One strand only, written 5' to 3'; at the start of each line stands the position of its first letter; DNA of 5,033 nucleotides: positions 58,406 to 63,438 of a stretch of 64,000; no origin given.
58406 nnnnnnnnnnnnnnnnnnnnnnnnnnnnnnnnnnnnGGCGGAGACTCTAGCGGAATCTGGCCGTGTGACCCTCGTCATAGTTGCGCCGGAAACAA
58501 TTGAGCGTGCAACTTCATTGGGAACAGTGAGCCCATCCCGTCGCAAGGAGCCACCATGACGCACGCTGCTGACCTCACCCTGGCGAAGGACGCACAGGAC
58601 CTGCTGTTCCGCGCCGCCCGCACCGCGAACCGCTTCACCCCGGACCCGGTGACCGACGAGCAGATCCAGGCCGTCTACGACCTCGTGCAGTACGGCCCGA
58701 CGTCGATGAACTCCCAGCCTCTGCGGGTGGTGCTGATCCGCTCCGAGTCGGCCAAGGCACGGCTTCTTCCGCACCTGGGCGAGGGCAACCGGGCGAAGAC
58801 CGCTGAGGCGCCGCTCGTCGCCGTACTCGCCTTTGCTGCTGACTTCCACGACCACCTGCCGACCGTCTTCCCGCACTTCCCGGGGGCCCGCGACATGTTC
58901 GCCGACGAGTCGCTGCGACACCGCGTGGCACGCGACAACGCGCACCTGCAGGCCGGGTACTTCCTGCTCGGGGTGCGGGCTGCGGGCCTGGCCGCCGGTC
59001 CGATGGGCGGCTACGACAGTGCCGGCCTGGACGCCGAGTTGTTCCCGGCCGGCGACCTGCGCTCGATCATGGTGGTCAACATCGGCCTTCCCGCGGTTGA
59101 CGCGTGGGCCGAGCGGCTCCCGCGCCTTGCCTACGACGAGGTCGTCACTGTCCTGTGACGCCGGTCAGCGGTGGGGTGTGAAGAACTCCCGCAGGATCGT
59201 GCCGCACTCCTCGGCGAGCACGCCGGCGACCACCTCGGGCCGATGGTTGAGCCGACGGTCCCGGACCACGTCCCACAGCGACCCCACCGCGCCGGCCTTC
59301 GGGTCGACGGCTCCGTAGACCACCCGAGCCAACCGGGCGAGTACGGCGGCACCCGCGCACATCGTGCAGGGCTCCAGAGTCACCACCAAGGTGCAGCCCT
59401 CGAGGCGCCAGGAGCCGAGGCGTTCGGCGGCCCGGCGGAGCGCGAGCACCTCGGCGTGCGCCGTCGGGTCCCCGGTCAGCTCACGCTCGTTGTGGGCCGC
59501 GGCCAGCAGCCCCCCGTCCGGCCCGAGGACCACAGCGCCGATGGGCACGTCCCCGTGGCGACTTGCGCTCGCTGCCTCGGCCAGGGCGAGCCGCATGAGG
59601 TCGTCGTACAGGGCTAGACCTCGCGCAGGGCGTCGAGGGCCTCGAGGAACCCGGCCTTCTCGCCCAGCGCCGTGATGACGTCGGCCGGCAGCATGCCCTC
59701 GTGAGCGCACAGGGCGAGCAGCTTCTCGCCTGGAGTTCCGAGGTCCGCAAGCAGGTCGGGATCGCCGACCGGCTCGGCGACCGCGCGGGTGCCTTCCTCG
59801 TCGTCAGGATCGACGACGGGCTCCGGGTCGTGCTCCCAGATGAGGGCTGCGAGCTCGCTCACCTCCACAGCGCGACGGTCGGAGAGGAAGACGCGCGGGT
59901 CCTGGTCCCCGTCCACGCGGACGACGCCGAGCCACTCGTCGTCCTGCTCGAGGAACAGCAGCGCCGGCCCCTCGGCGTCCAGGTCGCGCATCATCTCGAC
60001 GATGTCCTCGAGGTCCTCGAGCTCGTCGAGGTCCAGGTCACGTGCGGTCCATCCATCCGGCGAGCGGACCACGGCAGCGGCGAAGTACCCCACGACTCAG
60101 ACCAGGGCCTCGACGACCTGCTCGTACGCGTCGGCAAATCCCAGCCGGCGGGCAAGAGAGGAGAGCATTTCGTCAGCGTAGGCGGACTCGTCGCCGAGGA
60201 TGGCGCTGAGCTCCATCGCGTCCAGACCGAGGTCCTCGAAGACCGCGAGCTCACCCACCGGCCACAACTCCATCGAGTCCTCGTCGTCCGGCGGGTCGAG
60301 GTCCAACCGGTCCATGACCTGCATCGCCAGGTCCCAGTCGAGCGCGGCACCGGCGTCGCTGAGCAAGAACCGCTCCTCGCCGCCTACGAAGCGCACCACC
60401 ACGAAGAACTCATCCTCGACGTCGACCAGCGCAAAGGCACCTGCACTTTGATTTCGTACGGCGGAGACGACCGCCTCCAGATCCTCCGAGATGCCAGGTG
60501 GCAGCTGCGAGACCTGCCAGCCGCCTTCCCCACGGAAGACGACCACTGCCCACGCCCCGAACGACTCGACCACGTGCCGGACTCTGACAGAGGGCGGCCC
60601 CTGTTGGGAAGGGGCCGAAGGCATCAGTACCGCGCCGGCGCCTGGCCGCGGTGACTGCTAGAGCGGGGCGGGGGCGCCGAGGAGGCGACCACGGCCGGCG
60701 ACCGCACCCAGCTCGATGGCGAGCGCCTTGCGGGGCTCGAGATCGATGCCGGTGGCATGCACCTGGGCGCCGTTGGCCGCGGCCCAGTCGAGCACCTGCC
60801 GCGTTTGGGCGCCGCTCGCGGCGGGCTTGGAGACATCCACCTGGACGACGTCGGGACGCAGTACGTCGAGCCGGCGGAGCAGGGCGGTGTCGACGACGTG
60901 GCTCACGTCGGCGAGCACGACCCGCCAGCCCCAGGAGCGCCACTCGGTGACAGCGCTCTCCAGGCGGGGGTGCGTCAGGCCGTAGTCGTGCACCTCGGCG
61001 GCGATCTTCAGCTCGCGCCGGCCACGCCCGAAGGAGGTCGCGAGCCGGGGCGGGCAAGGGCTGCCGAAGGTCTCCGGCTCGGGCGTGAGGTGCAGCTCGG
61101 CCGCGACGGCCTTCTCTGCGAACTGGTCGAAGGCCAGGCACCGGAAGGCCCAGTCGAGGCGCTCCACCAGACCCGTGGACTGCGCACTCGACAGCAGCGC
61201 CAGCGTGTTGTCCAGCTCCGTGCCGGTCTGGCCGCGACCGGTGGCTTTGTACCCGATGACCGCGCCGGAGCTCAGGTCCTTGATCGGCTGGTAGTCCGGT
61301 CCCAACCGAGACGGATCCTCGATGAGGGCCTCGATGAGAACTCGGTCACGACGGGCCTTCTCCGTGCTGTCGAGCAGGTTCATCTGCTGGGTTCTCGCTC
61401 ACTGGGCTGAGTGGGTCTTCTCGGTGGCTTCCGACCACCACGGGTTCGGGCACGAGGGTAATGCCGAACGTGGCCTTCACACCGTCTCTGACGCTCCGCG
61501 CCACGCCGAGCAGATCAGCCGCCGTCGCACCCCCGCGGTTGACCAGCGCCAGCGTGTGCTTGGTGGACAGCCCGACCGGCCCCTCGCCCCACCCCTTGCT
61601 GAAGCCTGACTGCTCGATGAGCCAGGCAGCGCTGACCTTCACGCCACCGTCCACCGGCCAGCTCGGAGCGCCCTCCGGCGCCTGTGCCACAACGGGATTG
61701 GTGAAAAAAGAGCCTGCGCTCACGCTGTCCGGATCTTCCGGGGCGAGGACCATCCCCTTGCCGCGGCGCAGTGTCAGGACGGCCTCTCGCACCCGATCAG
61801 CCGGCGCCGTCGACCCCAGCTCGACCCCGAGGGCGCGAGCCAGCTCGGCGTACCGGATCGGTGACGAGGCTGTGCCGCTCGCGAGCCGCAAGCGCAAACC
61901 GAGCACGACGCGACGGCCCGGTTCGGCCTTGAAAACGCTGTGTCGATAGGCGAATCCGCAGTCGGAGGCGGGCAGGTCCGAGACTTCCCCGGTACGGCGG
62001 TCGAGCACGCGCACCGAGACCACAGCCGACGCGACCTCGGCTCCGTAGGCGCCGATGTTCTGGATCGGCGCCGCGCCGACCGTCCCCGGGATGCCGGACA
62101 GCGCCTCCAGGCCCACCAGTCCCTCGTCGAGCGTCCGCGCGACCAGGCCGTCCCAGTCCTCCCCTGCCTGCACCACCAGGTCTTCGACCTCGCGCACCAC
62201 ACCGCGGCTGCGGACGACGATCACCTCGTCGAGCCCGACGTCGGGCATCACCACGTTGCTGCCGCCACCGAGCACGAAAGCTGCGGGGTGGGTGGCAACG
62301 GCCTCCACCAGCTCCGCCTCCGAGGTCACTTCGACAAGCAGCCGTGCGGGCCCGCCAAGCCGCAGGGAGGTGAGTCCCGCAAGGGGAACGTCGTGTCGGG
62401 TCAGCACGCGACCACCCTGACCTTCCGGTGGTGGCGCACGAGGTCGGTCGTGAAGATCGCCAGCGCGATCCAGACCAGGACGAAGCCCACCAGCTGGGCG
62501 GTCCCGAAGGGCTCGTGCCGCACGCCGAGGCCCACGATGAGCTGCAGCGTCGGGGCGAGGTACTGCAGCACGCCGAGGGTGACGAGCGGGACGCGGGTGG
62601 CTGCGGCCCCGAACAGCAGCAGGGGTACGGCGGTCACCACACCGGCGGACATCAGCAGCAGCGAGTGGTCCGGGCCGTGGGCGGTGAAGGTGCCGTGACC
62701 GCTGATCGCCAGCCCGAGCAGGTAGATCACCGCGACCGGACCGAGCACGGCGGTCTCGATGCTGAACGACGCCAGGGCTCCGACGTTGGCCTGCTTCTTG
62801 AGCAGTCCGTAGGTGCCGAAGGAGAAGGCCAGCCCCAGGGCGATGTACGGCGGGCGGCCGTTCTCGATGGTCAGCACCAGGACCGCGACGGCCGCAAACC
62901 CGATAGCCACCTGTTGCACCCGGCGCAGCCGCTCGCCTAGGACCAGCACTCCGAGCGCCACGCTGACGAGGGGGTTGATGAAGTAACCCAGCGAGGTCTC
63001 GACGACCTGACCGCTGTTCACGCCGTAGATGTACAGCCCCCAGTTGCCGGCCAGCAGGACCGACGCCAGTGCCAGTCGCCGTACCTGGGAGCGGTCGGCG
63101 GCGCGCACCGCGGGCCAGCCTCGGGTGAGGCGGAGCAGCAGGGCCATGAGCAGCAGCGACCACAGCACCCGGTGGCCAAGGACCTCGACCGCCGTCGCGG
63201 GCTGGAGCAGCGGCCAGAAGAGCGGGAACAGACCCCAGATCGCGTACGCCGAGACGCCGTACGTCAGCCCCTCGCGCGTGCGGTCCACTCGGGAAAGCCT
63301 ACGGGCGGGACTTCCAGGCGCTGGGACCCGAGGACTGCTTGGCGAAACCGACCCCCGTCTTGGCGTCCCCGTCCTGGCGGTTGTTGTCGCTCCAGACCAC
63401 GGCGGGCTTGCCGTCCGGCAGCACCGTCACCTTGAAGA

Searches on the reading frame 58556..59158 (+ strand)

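Call 53: search_protein_families(library=pfam, proteins=[window:58556-59158:+], max_evalue=0.001)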
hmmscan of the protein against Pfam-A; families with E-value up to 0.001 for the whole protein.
window:58556-59158:+ (200 aa): 1 family
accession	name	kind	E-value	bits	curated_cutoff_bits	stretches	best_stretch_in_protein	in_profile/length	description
PF00881.29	Nitroreductase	-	6.1e-15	56.2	23.5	1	22-162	5-152/167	Nitroreductase family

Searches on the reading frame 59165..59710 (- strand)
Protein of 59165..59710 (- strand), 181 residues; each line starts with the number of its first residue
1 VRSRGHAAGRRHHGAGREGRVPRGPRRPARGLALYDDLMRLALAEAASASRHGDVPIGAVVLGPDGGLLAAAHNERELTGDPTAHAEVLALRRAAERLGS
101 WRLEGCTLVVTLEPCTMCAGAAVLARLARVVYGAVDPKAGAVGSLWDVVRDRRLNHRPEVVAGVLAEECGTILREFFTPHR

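Call 53: search_protein_families(library=pfam, proteins=[window:59165-59710:-], max_evalue=0.001)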
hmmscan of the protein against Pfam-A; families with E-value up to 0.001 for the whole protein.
window:59165-59710:- (181 aa): 3 families
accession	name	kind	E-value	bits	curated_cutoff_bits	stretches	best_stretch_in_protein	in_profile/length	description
PF14437.12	MafB19-deam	-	1.3e-37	129.2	27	1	37-179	5-140/142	MafB19-like deaminase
PF00383.29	dCMP_cyt_deam_1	-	1.3e-26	92.8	25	1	37-133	6-101/102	Cytidine and deoxycytidylate deaminase zinc-binding region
PF14439.12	Bd3614-deam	-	5.4e-09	36.5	38.5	1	52-137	5-93/113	Bd3614-like deaminase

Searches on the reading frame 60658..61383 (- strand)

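Call 53: search_protein_families(library=pfam, proteins=[window:60658-61383:-], max_evalue=0.001)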
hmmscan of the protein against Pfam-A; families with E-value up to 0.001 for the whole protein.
window:60658-61383:- (241 aa): 1 family
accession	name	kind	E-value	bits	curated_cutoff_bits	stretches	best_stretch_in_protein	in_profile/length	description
PF00563.25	EAL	-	1.3e-12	48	31.3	1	26-238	12-236/236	EAL domain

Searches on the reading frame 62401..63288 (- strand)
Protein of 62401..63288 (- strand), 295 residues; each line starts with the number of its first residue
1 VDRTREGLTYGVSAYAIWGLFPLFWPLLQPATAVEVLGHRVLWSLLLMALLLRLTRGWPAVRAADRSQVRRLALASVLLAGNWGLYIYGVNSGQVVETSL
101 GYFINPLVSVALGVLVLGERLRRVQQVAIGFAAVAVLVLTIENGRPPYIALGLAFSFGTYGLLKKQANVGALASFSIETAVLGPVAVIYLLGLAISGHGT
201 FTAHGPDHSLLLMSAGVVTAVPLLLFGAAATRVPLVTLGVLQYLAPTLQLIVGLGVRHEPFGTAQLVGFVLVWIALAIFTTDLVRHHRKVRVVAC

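Call 53: search_protein_families(library=pfam, proteins=[window:62401-63288:-], max_evalue=0.001)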
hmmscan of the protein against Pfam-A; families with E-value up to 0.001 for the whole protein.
window:62401-63288:- (295 aa): 1 family
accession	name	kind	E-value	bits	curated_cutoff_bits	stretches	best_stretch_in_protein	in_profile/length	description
PF00892.27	EamA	-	3.9e-16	60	28.2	2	7-140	3-134/135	EamA-like transporter family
